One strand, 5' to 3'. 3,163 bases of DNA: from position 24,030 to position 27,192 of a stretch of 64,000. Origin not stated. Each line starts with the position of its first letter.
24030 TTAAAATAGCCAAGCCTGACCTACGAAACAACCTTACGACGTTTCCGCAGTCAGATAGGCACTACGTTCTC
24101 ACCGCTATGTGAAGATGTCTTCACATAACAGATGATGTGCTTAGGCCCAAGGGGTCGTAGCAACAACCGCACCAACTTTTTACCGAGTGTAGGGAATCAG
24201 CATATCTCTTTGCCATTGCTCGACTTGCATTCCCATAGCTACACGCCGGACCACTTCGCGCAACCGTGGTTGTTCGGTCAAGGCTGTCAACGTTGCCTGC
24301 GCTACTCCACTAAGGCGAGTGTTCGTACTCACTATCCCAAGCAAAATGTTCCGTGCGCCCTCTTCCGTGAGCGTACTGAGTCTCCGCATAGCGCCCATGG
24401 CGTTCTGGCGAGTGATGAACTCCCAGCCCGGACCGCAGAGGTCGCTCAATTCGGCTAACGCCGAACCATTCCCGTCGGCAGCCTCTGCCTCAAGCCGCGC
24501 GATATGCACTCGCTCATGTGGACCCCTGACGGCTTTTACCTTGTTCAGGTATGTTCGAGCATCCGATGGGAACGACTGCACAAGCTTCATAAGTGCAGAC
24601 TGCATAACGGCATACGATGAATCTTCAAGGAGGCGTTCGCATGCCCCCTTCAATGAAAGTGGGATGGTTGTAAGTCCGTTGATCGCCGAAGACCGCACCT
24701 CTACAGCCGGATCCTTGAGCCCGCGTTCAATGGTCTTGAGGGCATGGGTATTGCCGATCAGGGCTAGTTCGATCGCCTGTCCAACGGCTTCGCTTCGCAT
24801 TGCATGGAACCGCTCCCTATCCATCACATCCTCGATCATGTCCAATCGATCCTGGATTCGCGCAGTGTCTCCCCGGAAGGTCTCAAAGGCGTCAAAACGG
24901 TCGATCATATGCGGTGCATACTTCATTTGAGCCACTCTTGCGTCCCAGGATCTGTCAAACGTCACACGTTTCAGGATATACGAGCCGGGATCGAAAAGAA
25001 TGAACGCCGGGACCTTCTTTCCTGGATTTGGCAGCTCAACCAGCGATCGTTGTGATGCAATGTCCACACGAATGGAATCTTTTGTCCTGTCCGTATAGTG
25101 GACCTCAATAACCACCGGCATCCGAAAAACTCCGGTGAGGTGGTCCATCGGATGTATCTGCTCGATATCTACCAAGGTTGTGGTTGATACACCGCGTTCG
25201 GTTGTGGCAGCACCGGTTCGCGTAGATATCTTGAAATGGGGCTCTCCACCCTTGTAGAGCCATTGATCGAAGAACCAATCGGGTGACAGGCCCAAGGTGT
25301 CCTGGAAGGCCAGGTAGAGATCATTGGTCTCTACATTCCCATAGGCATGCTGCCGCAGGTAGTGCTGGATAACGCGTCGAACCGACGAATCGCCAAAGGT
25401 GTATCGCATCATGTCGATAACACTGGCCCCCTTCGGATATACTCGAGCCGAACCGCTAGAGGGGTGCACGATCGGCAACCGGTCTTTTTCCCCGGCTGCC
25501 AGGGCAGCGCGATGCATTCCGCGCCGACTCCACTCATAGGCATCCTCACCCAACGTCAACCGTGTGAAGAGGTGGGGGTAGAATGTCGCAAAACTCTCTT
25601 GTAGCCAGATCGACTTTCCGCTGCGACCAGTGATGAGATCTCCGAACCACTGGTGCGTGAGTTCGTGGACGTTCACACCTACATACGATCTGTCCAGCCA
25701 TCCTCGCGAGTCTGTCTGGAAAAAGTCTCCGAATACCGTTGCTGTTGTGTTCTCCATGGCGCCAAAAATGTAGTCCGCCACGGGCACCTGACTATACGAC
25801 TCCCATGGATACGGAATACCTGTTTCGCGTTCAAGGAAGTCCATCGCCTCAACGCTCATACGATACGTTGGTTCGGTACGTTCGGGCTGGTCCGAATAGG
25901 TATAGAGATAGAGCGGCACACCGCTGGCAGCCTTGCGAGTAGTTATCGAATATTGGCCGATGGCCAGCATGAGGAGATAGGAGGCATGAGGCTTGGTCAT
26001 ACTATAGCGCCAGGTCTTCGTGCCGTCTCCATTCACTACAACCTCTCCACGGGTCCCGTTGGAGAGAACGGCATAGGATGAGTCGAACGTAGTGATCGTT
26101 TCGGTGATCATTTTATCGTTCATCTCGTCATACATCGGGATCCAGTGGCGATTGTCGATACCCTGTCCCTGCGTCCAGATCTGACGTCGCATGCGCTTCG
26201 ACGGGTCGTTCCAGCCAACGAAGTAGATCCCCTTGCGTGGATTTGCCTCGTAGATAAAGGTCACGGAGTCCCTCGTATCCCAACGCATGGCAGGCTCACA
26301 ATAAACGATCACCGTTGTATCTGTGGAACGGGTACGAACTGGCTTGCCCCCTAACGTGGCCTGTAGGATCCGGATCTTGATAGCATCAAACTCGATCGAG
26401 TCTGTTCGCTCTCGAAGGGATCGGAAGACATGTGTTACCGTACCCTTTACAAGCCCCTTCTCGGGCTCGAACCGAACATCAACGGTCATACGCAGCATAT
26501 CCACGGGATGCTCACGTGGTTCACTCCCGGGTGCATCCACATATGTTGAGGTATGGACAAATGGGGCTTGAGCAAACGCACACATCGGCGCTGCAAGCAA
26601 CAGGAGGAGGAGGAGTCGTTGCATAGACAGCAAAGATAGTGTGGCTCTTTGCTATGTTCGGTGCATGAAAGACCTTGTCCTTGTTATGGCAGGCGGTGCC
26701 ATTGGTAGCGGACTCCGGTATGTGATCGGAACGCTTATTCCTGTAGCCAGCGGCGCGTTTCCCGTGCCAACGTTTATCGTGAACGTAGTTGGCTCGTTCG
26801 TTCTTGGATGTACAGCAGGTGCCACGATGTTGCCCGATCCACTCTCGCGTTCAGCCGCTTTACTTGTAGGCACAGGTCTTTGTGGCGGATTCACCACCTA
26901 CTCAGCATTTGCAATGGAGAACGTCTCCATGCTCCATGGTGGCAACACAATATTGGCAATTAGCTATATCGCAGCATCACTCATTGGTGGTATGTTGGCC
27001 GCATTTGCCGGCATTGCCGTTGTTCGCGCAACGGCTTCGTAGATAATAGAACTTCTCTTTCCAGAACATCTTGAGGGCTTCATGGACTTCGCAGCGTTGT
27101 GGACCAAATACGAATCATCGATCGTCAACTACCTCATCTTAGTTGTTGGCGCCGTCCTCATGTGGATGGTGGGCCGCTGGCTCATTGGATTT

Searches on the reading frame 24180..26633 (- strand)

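Call 42: search_protein_families(library=pfam, proteins=[window:24180-26633:-])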
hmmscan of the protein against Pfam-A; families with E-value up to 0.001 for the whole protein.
window:24180-26633:- (817 aa): 2 families
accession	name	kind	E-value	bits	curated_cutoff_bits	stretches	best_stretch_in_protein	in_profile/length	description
PF01433.26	Peptidase_M1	-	7.6e-33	114.4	27.7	1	259-458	5-218/218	Peptidase family M1 domain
PF17900.6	Peptidase_M1_N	-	4.2e-14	53.5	25.8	1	51-220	7-186/186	Peptidase M1 N-terminal domain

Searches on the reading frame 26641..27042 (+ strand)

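Call 42: search_protein_families(library=pfam, proteins=[window:26641-27042:+])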
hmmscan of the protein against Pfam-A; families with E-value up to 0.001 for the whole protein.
window:26641-27042:+ (133 aa): 1 family
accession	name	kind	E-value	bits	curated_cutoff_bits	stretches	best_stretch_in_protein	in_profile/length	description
PF02537.21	CRCB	-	1.7e-25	89.8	32.9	1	14-125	2-103/103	CrcB-like protein, Camphor Resistance (CrcB)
